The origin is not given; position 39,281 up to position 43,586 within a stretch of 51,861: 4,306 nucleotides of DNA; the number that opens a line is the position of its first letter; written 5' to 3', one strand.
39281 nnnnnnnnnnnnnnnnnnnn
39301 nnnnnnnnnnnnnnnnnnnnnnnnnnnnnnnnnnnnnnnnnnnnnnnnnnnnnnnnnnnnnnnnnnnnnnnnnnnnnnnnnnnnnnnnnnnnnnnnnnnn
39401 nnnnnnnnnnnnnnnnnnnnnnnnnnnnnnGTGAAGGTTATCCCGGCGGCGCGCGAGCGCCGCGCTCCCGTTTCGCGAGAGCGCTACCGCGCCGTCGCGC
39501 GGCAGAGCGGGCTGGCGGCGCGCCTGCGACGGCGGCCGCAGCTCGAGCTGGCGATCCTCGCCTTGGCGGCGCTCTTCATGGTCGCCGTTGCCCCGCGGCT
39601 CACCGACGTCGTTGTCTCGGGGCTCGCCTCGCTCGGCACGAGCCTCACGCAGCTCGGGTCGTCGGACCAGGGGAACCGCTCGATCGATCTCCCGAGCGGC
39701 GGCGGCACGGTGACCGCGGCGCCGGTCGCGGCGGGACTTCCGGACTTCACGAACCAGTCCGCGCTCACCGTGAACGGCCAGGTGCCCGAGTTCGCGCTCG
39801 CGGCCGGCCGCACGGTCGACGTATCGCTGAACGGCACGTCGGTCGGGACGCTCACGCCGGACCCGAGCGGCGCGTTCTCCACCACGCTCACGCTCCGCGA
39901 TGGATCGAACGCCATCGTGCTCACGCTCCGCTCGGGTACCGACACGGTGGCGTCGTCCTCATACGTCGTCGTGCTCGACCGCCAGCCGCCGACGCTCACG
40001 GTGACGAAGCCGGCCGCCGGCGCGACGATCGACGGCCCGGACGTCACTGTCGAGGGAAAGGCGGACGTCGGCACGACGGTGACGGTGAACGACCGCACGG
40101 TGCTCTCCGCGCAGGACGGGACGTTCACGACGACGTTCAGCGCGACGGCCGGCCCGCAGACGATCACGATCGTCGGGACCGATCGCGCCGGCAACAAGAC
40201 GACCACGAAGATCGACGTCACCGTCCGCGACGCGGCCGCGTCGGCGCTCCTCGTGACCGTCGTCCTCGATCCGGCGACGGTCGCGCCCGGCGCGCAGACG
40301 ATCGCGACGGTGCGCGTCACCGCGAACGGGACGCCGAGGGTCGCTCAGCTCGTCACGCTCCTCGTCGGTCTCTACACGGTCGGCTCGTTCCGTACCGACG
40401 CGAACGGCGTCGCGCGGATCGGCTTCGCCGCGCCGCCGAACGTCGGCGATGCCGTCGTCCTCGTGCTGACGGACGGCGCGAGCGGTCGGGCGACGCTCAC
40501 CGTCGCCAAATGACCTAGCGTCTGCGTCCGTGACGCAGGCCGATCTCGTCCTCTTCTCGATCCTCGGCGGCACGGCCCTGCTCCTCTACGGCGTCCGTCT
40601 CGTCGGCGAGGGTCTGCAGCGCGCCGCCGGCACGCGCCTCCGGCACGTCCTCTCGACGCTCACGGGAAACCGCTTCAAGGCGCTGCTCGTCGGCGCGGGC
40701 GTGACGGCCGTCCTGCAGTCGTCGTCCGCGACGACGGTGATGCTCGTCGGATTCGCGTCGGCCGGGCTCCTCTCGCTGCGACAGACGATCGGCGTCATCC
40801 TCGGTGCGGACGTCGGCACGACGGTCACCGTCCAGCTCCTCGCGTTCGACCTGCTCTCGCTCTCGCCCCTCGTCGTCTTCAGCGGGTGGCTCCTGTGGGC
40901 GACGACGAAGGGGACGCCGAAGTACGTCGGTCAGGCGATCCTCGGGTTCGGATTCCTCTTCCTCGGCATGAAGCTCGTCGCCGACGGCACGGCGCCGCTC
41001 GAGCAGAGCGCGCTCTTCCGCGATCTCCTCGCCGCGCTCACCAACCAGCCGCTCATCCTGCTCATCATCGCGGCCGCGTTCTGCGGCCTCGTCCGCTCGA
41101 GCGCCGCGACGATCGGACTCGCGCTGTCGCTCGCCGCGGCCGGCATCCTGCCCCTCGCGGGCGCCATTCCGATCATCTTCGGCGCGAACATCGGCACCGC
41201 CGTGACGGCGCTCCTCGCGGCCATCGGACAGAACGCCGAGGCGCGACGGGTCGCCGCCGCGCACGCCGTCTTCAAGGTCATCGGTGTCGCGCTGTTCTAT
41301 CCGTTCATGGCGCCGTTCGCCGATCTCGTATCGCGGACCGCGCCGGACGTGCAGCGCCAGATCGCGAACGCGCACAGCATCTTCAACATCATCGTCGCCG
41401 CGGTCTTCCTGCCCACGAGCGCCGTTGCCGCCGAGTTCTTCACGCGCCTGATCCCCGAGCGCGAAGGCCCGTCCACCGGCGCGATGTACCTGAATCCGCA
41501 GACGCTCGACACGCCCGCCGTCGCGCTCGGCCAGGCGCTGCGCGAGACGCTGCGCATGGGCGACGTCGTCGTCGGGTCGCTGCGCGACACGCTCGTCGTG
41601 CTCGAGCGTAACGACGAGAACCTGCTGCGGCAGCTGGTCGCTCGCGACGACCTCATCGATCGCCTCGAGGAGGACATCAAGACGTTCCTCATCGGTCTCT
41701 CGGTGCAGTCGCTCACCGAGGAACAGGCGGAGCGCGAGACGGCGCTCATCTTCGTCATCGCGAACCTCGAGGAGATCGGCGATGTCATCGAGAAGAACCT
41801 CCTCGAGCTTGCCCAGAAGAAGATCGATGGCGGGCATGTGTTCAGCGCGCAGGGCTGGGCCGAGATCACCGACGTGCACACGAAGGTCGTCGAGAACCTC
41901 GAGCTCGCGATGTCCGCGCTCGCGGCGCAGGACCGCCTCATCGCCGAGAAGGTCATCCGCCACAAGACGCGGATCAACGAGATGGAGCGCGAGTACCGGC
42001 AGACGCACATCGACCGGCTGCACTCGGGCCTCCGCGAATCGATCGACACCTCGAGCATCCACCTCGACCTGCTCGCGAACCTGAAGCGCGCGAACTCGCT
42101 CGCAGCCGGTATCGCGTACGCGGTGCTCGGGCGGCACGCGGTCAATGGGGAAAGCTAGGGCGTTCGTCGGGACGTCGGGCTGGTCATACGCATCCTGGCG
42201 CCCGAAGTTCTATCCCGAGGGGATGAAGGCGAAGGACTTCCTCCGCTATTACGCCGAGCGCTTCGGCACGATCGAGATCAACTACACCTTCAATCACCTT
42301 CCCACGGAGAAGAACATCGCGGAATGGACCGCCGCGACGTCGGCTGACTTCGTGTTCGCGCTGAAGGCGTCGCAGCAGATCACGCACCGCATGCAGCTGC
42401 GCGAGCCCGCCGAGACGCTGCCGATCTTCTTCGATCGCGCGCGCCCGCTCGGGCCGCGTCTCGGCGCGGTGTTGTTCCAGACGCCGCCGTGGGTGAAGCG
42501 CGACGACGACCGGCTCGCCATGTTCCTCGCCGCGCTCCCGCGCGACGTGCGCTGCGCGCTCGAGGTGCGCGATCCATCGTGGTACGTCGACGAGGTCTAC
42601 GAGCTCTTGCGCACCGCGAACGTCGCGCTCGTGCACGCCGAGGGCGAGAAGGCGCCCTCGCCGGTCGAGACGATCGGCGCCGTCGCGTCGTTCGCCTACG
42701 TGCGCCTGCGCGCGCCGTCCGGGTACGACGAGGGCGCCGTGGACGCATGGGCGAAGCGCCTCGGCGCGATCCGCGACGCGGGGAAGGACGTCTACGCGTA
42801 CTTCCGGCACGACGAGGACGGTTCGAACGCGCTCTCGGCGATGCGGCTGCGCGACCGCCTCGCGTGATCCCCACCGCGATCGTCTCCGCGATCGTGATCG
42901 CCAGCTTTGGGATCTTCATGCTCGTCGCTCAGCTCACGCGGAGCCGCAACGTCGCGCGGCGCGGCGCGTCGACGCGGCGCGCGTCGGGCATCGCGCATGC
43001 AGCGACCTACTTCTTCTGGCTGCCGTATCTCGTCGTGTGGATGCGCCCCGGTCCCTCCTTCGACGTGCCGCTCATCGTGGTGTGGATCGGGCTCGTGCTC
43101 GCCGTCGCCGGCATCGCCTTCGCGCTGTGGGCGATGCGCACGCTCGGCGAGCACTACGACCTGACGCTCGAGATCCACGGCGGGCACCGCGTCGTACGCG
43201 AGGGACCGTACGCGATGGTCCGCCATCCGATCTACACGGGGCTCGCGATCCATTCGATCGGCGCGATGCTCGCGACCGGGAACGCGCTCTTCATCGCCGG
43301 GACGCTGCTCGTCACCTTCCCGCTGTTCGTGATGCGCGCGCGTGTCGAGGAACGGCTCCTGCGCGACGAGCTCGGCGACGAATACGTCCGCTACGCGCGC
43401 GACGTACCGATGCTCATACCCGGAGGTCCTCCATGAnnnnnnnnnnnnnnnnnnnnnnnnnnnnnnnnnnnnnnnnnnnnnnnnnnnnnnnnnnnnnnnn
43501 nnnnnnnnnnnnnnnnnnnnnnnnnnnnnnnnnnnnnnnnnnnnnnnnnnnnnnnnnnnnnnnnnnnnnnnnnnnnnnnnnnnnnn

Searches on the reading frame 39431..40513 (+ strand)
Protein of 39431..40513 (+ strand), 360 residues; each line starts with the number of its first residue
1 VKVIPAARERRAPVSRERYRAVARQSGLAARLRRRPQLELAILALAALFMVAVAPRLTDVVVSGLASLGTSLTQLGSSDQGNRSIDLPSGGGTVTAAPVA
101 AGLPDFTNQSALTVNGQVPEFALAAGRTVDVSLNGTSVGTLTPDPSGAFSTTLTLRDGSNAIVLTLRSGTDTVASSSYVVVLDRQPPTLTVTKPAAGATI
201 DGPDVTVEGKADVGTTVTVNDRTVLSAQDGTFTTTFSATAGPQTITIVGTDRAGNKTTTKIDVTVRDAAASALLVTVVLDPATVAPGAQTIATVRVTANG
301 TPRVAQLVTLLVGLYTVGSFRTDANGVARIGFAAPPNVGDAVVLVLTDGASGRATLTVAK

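Call 11: search_protein_families(library=pfam, proteins=[window:39431-40513:+])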
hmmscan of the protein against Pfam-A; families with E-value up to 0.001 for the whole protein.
window:39431-40513:+ (360 aa): 1 family
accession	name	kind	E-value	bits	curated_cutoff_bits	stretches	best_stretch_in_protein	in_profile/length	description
PF09136.16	Glucodextran_B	-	4e-14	52.7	27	1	187-265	1-81/83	Glucodextranase, domain B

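Call 26: find_homologous_proteins(query=window:39431-40513:+)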
Query window:39431-40513:+ (360 aa): 244 proteins with E <= 0.001 among 8000 candidates; the best 120 are listed.
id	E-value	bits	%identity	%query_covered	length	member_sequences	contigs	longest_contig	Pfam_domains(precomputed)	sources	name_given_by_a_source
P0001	4.6e-211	718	100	100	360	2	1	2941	PF09136.17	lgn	-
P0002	1.7e-183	628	86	100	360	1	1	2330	PF09136.17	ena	-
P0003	1.9e-183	627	85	100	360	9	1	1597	PF09136.17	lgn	-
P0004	6.2e-176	603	85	98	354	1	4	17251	PF09136.17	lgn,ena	-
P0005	2.5e-175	601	83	100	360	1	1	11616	PF09136.17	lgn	-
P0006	5.7e-127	442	63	100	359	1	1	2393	PF09136.17,PF17936.8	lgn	-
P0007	8.2e-126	438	64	100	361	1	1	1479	PF09136.17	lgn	-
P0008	8.2e-126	438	63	100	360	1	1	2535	PF09136.17,PF17936.8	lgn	-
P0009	1.4e-122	427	61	100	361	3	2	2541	PF09136.17,PF17936.8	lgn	-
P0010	2.1e-122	427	61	100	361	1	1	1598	PF09136.17,PF17936.8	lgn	-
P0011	6.6e-113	396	58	98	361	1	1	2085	PF09136.17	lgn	-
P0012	9.5e-113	395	58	98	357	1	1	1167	PF09136.17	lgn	-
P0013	2.0e-112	394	59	98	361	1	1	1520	PF09136.17,PF17936.8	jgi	jgi:hypothetical protein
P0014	3.4e-109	383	57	98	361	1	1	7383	PF09136.17,PF17936.8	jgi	jgi:hypothetical protein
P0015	1.2e-108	382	57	98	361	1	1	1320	PF09136.17,PF17936.8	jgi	jgi:hypothetical protein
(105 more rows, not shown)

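Call 27: search_protein_families(library=ncbifam, proteins=[window:39431-40513:+], max_evalue=0.1)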
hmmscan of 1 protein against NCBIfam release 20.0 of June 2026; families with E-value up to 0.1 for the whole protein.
window:39431-40513:+ (360 aa): 1 family
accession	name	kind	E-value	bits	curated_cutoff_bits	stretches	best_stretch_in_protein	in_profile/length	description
NF058592.1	GxPGS_dom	subfamily_domain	0.079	13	45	1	125-154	23-52/65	PGS family Ig-like domain-containing protein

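Call 64: predict_structure(alignment_id=A6)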
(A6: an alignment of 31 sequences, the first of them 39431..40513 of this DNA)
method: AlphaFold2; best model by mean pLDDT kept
length: 360 residues; sequences in the alignment: 31
mean_pLDDT: 78.4   pTM: 0.48
mean pLDDT of the five models: 78.4, 77.9, 75.7, 73.6, 65.5
residues with pLDDT >= 90: 168; 70-90: 101; 50-70: 25; < 50: 66
segments of 3 or more residues with pLDDT < 50: 1-11, 19-32, 54-93
pLDDT, mean of each block of 10 residues (from residue 1): 40 52 45 58 73 50 34 31 42 62 91 90 86 92 90 94 90 88 93 89 87 91 87 89 93 94 76 86 94 89 90 91 94 91 90 91
secondary structure, 60 per line:
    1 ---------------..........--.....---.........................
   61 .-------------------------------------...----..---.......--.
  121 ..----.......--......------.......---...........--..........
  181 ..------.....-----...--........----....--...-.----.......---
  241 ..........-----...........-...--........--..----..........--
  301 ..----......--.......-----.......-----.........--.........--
elements in order: H16-25 H28-32 H36-61 E99-101 E111-117 E127-133 E136-141 E148-154 E158-168 E171-182 E189-193 E199-201 E204-211 E216-219 E222-224 E231-237 E241-250 E256-266 E273-280 E289-298 E307-312 E315-321 E327-333 E339-347 E350-358

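Call 67: fold_search(model_id=the predicted structure, library=pdb)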
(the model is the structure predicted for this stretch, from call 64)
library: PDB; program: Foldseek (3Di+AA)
matches with E <= 10: 1984; with E <= 0.001: 492
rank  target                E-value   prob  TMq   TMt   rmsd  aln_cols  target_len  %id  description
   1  2yn3_C                1.5e-09  1.00  0.26  0.30  11.6       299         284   17  Structural insight into the giant calcium-binding adhesin SiiE: implications for the adhesion of Salmonella enterica t (released 2013-04-03)
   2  6e57_C                1.5e-09  1.00  0.19  0.17  23.8       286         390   14  Bacteroides ovatus mixed-linkage glucan utilization locus (MLGUL) SGBP-B in complex with mixed-linkage heptasaccharide (released 2019-05-29)
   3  6e57_A                2.0e-09  1.00  0.19  0.17  24.1       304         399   13  Bacteroides ovatus mixed-linkage glucan utilization locus (MLGUL) SGBP-B in complex with mixed-linkage heptasaccharide (released 2019-05-29)
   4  2yd9                  2.6e-09  1.00  0.20  0.24  16.7       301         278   11  Crystal structure of the N-terminal Ig1-3 module of Human Receptor Protein Tyrosine Phosphatase Sigma (released 2011-04-13)
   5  6e57_D                3.3e-09  1.00  0.19  0.18  23.2       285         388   14  Bacteroides ovatus mixed-linkage glucan utilization locus (MLGUL) SGBP-B in complex with mixed-linkage heptasaccharide (released 2019-05-29)
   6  5xnp_D                4.2e-09  1.00  0.18  0.21  14.9       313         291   12  Crystal structures of human SALM5 in complex with human PTPdelta (released 2018-01-24)
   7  6e9b_C                5.5e-09  1.00  0.19  0.18  23.5       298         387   14  Bacteroides ovatus mixed-linkage glucan utilization locus (MLGUL) SGBP-B in complex with mixed-linkage heptasaccharide (released 2019-05-15)
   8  4rca_A                5.5e-09  1.00  0.18  0.21  14.7       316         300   12  Crystal structure of human PTPdelta and human Slitrk1 complex (released 2014-11-19)
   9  2yn3_A                6.1e-09  1.00  0.25  0.30  11.8       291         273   17  Structural insight into the giant calcium-binding adhesin SiiE: implications for the adhesion of Salmonella enterica t (released 2013-04-03)
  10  5xwu_A                8.4e-09  1.00  0.18  0.22  14.6       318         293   12  Crystal structure of PTPdelta Ig1-Ig3 in complex with SALM2 LRR-Ig (released 2018-06-06)
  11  6za2_A                9.8e-09  1.00  0.20  0.07  32.2       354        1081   12  Crystal structure of dimeric latent PorU from Porphyromonas gingivalis (released 2021-09-29)
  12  4oi9_A                1.2e-08  1.00  0.35  0.34   8.1       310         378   15  Crystal Structure of ICAM-5 D1-D4 ectodomain fragment, Space Group P21 (released 2014-07-16)
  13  6rur_A                1.2e-08  1.00  0.22  0.13  24.3       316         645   16  Structure of the SCIN stabilized C3bBb convertase bound to properdin (released 2019-08-21)
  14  2yn5_B                1.3e-08  1.00  0.27  0.31  10.7       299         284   15  Structural insight into the giant calcium-binding adhesin SiiE: implications for the adhesion of Salmonella enterica t (released 2013-04-03)
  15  4y61_A                1.7e-08  1.00  0.19  0.18  14.1       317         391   12  Crystal structure of the complex between Slitrk2 LRR1 and PTP delta Ig1-Fn1 (released 2015-06-03)
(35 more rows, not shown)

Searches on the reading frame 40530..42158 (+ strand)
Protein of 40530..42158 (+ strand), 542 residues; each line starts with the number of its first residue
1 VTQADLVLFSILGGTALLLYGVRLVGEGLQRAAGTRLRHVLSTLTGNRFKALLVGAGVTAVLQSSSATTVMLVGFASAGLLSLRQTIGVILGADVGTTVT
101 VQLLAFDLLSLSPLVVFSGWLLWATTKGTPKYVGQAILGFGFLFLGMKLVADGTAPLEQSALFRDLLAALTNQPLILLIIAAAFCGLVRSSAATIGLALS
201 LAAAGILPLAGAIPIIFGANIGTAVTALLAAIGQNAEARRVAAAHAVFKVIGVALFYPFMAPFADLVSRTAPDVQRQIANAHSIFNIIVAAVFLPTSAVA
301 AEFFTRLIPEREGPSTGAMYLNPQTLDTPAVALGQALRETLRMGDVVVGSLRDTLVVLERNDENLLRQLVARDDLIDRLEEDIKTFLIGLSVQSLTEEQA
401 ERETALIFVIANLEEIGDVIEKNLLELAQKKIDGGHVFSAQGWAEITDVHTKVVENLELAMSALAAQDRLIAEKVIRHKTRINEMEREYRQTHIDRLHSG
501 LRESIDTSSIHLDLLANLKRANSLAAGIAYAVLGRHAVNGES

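Call 11: search_protein_families(library=pfam, proteins=[window:40530-42158:+])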
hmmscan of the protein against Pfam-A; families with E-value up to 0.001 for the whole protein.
window:40530-42158:+ (542 aa): 2 families
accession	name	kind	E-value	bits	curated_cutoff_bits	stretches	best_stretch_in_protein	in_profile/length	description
PF02690.20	Na_Pi_cotrans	-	1.9e-59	200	29.1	2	17-150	1-135/137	Na+/Pi-cotransporter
PF01895.24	PhoU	-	1.4e-18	67.5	23.5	2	341-421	2-83/89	PhoU domain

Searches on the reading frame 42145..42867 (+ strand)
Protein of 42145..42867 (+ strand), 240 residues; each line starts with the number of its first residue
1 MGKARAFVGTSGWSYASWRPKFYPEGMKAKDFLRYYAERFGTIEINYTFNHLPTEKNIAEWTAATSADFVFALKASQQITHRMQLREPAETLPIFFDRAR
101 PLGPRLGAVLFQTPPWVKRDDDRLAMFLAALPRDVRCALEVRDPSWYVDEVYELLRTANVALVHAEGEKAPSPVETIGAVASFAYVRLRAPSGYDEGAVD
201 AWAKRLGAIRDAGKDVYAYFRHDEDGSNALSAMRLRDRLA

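Call 33: search_protein_families(library=pfam, proteins=[window:42145-42867:+], max_evalue=0.01)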
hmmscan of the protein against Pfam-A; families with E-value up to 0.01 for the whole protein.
window:42145-42867:+ (240 aa): 1 family
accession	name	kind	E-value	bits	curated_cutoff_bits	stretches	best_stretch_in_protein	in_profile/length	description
PF01904.24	DUF72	-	2e-61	208.3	25.3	1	23-237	1-216/217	Protein of unknown function DUF72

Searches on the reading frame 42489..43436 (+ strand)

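Call 33: search_protein_families(library=pfam, proteins=[window:42489-43436:+], max_evalue=0.01)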
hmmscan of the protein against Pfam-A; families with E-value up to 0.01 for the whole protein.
window:42489-43436:+ (315 aa): 4 families
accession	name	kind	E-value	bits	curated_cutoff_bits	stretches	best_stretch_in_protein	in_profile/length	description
PF04140.19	ICMT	-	4.2e-15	56.4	24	1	203-291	3-93/95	Isoprenylcysteine carboxyl methyltransferase (ICMT) family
PF04191.18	PEMT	-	3e-13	50.5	25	1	198-294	3-101/105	Phospholipid methyltransferase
PF06966.17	DUF1295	-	0.0021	18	20.4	1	173-288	98-215/235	Protein of unknown function (DUF1295)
PF01222.22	ERG4_ERG24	-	0.0092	15.2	27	0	227-310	343-427/432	Ergosterol biosynthesis ERG4/ERG24 family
